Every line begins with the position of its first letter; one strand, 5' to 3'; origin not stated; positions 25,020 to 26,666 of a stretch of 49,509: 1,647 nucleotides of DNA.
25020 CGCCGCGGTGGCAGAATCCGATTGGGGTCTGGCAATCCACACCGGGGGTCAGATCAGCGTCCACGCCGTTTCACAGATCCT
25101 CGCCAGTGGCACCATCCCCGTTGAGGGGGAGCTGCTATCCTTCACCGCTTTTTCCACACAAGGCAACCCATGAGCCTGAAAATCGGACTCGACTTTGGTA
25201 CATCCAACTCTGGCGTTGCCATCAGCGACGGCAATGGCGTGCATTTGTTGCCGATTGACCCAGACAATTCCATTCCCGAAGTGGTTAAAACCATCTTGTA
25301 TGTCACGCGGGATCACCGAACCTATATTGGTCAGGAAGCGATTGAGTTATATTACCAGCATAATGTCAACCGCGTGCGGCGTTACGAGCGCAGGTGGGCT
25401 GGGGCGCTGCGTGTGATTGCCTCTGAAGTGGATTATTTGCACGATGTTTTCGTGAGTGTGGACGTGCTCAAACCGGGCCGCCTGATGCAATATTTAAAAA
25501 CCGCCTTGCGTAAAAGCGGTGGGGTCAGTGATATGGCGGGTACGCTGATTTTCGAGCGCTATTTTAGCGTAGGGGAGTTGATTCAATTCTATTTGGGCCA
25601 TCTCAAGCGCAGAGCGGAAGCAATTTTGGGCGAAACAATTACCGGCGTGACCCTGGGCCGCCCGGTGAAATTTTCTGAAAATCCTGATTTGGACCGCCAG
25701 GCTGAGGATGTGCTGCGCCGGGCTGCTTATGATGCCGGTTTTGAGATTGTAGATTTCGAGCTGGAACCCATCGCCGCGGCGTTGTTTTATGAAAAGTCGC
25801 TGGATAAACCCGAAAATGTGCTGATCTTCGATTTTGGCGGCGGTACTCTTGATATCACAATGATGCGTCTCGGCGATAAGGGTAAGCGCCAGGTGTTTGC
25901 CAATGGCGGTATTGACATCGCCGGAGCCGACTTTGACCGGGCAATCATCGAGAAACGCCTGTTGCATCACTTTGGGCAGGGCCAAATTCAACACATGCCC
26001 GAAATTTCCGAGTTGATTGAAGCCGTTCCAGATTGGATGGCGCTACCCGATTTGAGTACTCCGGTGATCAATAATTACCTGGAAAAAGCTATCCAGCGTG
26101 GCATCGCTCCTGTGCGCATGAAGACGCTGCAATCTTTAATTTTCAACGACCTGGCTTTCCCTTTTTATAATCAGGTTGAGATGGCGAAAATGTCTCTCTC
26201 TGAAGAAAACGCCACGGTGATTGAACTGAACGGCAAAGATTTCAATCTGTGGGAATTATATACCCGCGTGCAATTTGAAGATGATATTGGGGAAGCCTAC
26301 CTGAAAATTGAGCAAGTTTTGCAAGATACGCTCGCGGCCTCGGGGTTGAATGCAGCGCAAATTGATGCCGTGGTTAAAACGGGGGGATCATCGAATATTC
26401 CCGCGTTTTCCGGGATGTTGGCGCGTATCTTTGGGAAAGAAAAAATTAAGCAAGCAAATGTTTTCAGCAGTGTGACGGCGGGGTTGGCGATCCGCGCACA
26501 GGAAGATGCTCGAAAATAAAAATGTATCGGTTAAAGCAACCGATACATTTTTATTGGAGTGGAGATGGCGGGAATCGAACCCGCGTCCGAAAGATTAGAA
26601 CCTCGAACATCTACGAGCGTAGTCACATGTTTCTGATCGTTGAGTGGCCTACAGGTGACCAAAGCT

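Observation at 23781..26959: NBD-only Hsp70/actin-fold ATPase translationally coupled to a coiled-coil + GyrA-CTD-like beta-repeat protein, boxed in by tRNA-Leu and tmRNA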

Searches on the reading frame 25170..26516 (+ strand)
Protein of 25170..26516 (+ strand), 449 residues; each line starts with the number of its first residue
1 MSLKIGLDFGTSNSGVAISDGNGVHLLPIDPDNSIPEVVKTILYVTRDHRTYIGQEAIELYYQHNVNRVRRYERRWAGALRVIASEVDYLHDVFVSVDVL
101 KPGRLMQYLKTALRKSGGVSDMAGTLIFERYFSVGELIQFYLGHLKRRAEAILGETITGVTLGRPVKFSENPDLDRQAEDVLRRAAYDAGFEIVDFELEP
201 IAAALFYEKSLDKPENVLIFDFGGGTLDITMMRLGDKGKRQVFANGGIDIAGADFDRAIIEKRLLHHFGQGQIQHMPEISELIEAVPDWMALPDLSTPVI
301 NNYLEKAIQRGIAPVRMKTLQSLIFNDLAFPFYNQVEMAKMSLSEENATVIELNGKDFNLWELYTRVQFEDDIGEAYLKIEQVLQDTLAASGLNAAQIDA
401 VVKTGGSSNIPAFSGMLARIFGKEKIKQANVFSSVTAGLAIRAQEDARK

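Call 3: search_protein_families(library=pfam, proteins=[window:25170-26516:+], max_evalue=1)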
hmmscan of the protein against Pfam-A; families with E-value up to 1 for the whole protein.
window:25170-26516:+ (449 aa): 3 families
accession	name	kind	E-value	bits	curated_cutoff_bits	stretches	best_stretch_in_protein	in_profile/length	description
PF00012.26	HSP70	-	1.3e-28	100.1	20.6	2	130-262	106-233/599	Hsp70 protein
PF06723.19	MreB_Mbl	-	4.6e-07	29.4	27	1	182-261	112-186/327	MreB/Mbl protein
PF03652.20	RuvX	-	0.077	13.8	29.2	1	5-27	4-26/134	Holliday junction resolvase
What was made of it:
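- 25170..26519 (+): ORF2, 449 aa: a YegD-type, NBD-only Hsp70 ATPase. Pfam HSP70 E 1.3e-28 (call 3).
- On ParM/ParR-type partition system: Hsp70 scores far exceed the MreB score (call 3).
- There is a weak MreB Pfam hit, E 4.6e-7 (call 3). Hsp70 scores far exceed the actin-like ones: 1e-28 against 5e-7 (call 3).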

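Call 4: search_protein_families(library=ncbifam, proteins=[window:25170-26516:+], max_evalue=1)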
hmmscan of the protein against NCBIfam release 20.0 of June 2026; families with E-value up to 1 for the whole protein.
window:25170-26516:+ (449 aa): 15 families
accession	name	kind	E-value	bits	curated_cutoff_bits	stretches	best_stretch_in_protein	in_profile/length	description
NF008673.0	PRK11678.1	equivalog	6.4e-48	163.7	331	2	137-444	129-446/450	molecular chaperone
NF001413.0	PRK00290.1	equivalog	4.4e-30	104.6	648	2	3-261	3-230/625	molecular chaperone DnaK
TIGR02350.1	prok_dnaK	equivalog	1.6e-29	102.7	822.55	2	129-261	102-229/596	molecular chaperone DnaK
TIGR01991.1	HscA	equivalog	2.4e-27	95.7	708.55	3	142-269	115-235/600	Fe-S protein assembly chaperone HscA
NF003520.0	PRK05183.1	subfamily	5.5e-27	94.4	620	3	142-267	135-253/621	Fe-S protein assembly chaperone HscA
NF009947.0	PRK13411.1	equivalog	9.8e-27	93.3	1002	2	118-269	94-239/662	molecular chaperone DnaK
NF009946.0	PRK13410.1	equivalog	2.2e-24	85.6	1019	2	128-261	106-233/669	molecular chaperone DnaK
NF002399.0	PRK01433.1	equivalog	2.9e-16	59.2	743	3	129-264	113-241/595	Fe-S protein assembly chaperone HscA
TIGR00904.1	mreB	subfamily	4e-06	26.1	365.75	1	182-261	117-191/334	MreB/Mrl family cell shape determining protein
NF010539.0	PRK13927.1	subfamily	7.8e-06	25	293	1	183-261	119-192/339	rod shape-determining protein MreB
NF010540.1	PRK13929.1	exception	0.0021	17.2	515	1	184-261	119-191/334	rod-share determining protein MreBH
TIGR01174.1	ftsA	equivalog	0.0034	16.5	175.85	1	182-250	163-231/371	cell division protein FtsA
NF011660.0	PRK15080.1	equivalog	0.005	16.1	182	1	145-236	82-162/277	ethanolamine utilization protein EutJ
TIGR02529.1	EutJ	subfamily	0.021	14.3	152.1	1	176-236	74-129/239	ethanolamine utilization protein EutJ family protein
NF040964.1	MamK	subfamily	0.064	12.3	400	0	210-233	139-162/335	MamK family actin-like protein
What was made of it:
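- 25170..26519 (+): NCBIfam PRK11678 at 163.7 bits (call 4).
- On YegD-type NBD-only Hsp70: 163.7 bits against a cut-off of 331 (call 4).
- Checked: The best NCBIfam hit is the YegD model PRK11678 (calls 3, 4).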

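Call 13: search_protein_families(library=padloc, proteins=[window:25170-26516:+], max_evalue=1)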
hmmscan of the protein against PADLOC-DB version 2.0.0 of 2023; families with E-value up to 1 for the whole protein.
window:25170-26516:+ (449 aa): 0 families

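Call 19: search_solved_structures(query=window:25170-26516:+, max_evalue=0.001)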
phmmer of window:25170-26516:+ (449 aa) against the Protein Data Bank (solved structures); distinct sequences matched with E-value up to 0.001: 124 (the best 60 are shown).
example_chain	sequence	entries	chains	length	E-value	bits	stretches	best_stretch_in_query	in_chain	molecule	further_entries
2v7y_A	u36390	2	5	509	1.4e-23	86.9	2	132-270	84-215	CHAPERONE PROTEIN DNAK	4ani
8w1m_A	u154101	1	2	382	1.5e-22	83.5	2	133-261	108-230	Chaperone protein DnaK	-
9dvi_B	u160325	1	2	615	8e-22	81.1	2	135-261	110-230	Chaperone protein DnaK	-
4rtf_D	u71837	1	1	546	1.9e-21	79.9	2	132-261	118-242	Chaperone protein DnaK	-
6w6e_I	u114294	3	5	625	3e-21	79.2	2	132-261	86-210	Chaperone protein DnaK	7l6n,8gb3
6zyh_A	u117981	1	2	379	7.7e-21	77.8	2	132-262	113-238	Endoplasmic reticulum chaperone BiP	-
6cz1_A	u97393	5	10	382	8.8e-21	77.6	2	132-262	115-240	Endoplasmic reticulum chaperone BiP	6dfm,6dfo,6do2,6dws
3ldl_A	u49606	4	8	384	8.9e-21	77.6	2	132-262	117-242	78 kDa glucose-regulated protein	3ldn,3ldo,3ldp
9h0c_A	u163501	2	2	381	9.2e-21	77.6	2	132-262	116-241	Endoplasmic reticulum chaperone BiP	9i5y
5evz_A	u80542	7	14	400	9.6e-21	77.5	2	132-262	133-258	78 kDa glucose-regulated protein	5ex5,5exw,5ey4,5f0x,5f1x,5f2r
6ha7_A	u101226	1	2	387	9.8e-21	77.5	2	131-262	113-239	Endoplasmic reticulum chaperone BiP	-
6h9u_A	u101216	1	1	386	9.9e-21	77.5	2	131-262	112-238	Endoplasmic reticulum chaperone BiP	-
3iuc_A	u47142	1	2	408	1e-20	77.4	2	132-262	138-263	Heat shock 70kDa protein 5 (Glucose-regulated protein, 78kDa)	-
6hab_A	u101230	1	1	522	3e-20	75.9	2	132-262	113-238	Endoplasmic reticulum chaperone BiP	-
6asy_A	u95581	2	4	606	5.3e-20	75.1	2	132-262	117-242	78 kDa glucose-regulated protein | Endoplasmic reticulum chaperone BiP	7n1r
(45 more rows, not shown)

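Call 25: search_solved_structures(query=window:25170-26516:+, max_evalue=1e-20, show_alignments=1)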
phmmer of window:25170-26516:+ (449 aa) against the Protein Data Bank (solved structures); distinct sequences matched with E-value up to 1e-20: 12.
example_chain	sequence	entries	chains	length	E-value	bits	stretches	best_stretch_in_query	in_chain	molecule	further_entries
2v7y_A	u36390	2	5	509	1.4e-23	86.9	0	132-270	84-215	CHAPERONE PROTEIN DNAK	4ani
8w1m_A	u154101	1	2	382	1.5e-22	83.5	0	133-261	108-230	Chaperone protein DnaK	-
9dvi_B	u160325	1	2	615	8e-22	81.1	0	135-261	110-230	Chaperone protein DnaK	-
4rtf_D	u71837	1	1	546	1.9e-21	79.9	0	132-261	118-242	Chaperone protein DnaK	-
6w6e_I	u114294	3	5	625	3e-21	79.2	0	132-261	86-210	Chaperone protein DnaK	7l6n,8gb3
6zyh_A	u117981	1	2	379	7.7e-21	77.8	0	132-262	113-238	Endoplasmic reticulum chaperone BiP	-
6cz1_A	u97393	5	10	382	8.8e-21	77.6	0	132-262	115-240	Endoplasmic reticulum chaperone BiP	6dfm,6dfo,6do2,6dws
3ldl_A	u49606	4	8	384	8.9e-21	77.6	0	132-262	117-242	78 kDa glucose-regulated protein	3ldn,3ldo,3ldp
9h0c_A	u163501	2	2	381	9.2e-21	77.6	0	132-262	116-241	Endoplasmic reticulum chaperone BiP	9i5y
5evz_A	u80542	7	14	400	9.6e-21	77.5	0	132-262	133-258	78 kDa glucose-regulated protein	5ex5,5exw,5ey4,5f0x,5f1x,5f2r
6ha7_A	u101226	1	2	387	9.8e-21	77.5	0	131-262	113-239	Endoplasmic reticulum chaperone BiP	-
6h9u_A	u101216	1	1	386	9.9e-21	77.5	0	131-262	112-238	Endoplasmic reticulum chaperone BiP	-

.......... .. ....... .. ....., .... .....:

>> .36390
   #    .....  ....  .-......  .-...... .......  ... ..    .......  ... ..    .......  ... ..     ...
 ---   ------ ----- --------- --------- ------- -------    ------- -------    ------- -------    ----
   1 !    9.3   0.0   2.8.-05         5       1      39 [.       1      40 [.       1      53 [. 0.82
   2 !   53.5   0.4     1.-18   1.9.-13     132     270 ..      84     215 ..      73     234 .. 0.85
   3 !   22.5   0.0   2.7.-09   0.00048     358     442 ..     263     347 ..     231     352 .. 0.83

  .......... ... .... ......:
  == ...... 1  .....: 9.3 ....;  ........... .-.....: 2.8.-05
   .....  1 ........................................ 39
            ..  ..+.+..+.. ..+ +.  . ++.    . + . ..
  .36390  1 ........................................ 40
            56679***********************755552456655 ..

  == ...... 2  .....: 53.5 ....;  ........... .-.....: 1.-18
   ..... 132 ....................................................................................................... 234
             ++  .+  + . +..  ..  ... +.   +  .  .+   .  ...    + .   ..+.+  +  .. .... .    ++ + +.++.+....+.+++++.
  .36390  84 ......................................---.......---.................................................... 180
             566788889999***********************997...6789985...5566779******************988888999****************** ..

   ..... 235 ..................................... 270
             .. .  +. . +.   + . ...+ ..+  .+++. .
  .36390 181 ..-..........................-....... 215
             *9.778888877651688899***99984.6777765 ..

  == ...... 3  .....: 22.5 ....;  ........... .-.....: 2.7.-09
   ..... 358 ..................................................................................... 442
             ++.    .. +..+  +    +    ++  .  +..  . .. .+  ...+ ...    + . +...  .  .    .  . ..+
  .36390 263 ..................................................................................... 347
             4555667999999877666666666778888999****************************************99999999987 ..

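Call 46: find_homologous_proteins(query=window:25170-26516:+)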
Query window:25170-26516:+ (449 aa): 3004 proteins with E <= 0.001 among 8000 candidates; the best 120 are listed.
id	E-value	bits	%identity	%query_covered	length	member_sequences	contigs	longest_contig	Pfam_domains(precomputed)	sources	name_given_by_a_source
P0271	1.5e-294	995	100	100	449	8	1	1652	PF00012.27,PF06723.20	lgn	-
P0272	2.9e-261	885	89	100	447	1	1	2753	PF00012.27,PF06723.20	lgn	-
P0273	1.0e-259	880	88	100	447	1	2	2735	PF00012.27,PF06723.20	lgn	-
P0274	2.9e-240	816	82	99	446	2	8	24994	PF00012.27,PF06723.20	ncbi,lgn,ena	-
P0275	1.1e-237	807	81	99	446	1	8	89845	PF00012.27,PF06723.20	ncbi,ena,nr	ncbi:MAG: Hsp70 family protein [Chloroflexi bacterium]|nr:Hsp70 family protein [Chloroflexota bacter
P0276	5.9e-237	805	81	99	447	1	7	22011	PF00012.27,PF06723.20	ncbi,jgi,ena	-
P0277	8.8e-237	804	80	99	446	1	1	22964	PF00012.27,PF06723.20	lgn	-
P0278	1.6e-236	803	80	99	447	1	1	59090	PF00012.27,PF06723.20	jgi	jgi:hypothetical chaperone protein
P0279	4.1e-235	799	81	99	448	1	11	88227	PF00012.27,PF06723.20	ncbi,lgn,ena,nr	ncbi:MAG: Hsp70 family protein [Anaerolineales bacterium]|nr:Hsp70 family protein [Chloroflexota bac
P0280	1.1e-234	797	80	99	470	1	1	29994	PF00012.27,PF06723.20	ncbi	-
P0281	1.0e-233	794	80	99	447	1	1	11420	PF00012.27,PF06723.20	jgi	-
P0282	4.2e-233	792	80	99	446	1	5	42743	PF00012.27,PF06723.20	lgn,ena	-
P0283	4.8e-233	792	81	99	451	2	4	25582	PF00012.27,PF06723.20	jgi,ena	-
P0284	1.6e-232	790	80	99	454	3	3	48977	PF00012.27,PF06723.20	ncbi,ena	-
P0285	4.3e-232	789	80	99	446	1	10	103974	PF00012.27,PF06723.20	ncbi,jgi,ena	-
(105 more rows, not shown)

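Call 55: predict_structure(alignment_id=A3)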
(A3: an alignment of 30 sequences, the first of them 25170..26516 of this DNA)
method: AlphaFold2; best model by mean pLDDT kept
length: 449 residues; sequences in the alignment: 30
mean_pLDDT: 78.6   pTM: 0.77
mean pLDDT of the five models: 78.6, 72.7, 68.4, 63.1, 61.7
residues with pLDDT >= 90: 114; 70-90: 238; 50-70: 63; < 50: 34
segments of 3 or more residues with pLDDT < 50: 102-130
pLDDT, mean of each block of 10 residues (from residue 1): 69 65 74 62 74 80 78 64 73 61 43 36 36 76 89 89 77 82 91 88 84 93 78 87 87 84 86 76 83 82 90 85 82 86 91 76 94 94 96 96 85 95 84 66 69
secondary structure, 60 per line:
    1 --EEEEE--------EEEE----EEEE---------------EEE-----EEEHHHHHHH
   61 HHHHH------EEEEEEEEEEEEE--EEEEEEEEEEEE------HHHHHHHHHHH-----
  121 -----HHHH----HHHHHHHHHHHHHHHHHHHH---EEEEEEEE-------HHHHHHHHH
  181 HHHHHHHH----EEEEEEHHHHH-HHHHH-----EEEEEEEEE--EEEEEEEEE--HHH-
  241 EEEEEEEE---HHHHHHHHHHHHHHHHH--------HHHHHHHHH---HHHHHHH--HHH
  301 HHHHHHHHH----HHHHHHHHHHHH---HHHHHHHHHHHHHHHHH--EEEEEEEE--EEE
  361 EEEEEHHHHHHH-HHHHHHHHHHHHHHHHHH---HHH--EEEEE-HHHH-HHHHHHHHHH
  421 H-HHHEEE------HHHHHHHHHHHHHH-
elements in order: E3-7 E16-19 E24-27 E43-45 E51-53 H54-65 E72-84 E87-98 H105-115 H126-129 H134-153 E157-164 H172-188 E193-198 H199-203 H205-209 E215-223 E226-234 E241-248 H252-268 H277-285 H289-295 H298-309 H314-325 H329-345 E348-355 E358-365 H366-372 H374-391 E400-404 H406-409 H411-421 E426-428 H435-448

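Call 59: fold_search(model_id=the predicted structure, library=pdb)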
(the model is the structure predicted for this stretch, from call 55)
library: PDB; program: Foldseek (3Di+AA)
matches with E <= 10: 1044; with E <= 0.001: 378
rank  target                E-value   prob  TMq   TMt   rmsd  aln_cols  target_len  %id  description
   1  7oog_B                3.3e-21  1.00  0.64  0.74   5.6       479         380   20  Plasmodium falciparum Hsp70-x chaperone nucleotide binding domain in complex with NCL-00023823 (released 2021-06-02)
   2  7nqr_B                4.2e-21  1.00  0.64  0.74   5.5       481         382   20  Plasmodium falciparum Hsp70-x chaperone nucleotide binding domain in complex with Z287256168 (released 2021-03-10)
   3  9a5j_A                4.9e-21  1.00  0.59  0.45   7.8       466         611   23  Integrative model of DNAK-GUDB by crosslinking MS and deep learning (released 2024-09-18)
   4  6rzq_B                7.1e-21  1.00  0.62  0.72   5.9       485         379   19  Plasmodium falciparum Hsp70-x chaperone nucleotide binding domain - ANP-PnP bound state (released 2019-10-02)
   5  7ooe_B                8.7e-21  1.00  0.63  0.73   5.7       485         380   19  Plasmodium falciparum Hsp70-x chaperone nucleotide binding domain in complex with Z321318226 (released 2021-06-02)
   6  3l6q_A                9.6e-21  1.00  0.65  0.76   5.3       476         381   21  Crystal structure of the N-terminal domain of HSP70 from Cryptosporidium parvum (CGD2_20) (released 2010-02-02)
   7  6rzq_A                9.6e-21  1.00  0.61  0.71   6.0       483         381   20  Plasmodium falciparum Hsp70-x chaperone nucleotide binding domain - ANP-PnP bound state (released 2019-10-02)
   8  7nqr_A                1.4e-20  1.00  0.63  0.72   5.7       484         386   20  Plasmodium falciparum Hsp70-x chaperone nucleotide binding domain in complex with Z287256168 (released 2021-03-10)
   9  5aqf_C                1.6e-20  1.00  0.63  0.73   5.3       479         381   22  Fragment-based screening of HSP70 sheds light on the functional role of ATP-binding site residues (released 2016-10-05)
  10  6hab                  1.7e-20  1.00  0.62  0.57   5.6       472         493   20  Crystal structure of BiP V461F (apo) (released 2019-02-06)
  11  5aqm_C                1.9e-20  1.00  0.63  0.74   5.2       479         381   21  Fragment-based screening of HSP70 sheds light on the functional role of ATP-binding site residues (released 2016-10-05)
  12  1kaz                  1.9e-20  1.00  0.62  0.72   5.5       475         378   21  70KD HEAT SHOCK COGNATE PROTEIN ATPASE DOMAIN, K71E MUTANT (released 1996-11-08)
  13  7n46                  2.0e-20  1.00  0.65  0.75   5.7       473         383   21  ADP-binding state of the nucleotide-binding domain of Hsp70 DnaK (released 2023-07-05)
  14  6s02_A                2.0e-20  1.00  0.63  0.73   5.6       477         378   21  Plasmodium falciparum Hsp70-x chaperone nucleotide binding domain - ADP bound state (released 2019-10-02)
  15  5aqg_E                2.0e-20  1.00  0.64  0.74   5.3       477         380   21  Fragment-based screening of HSP70 sheds light on the functional role of ATP-binding site residues (released 2016-10-05)
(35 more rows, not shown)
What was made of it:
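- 25170..26519 (+): The AF2 model's best Foldseek matches are Hsp70 NBDs, E 3e-21 (calls 55, 59).
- On YegD-type NBD-only Hsp70: The Foldseek top hits are Hsp70 NBDs (call 59).
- Foldseek top hits are all Hsp70 NBDs (call 59).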
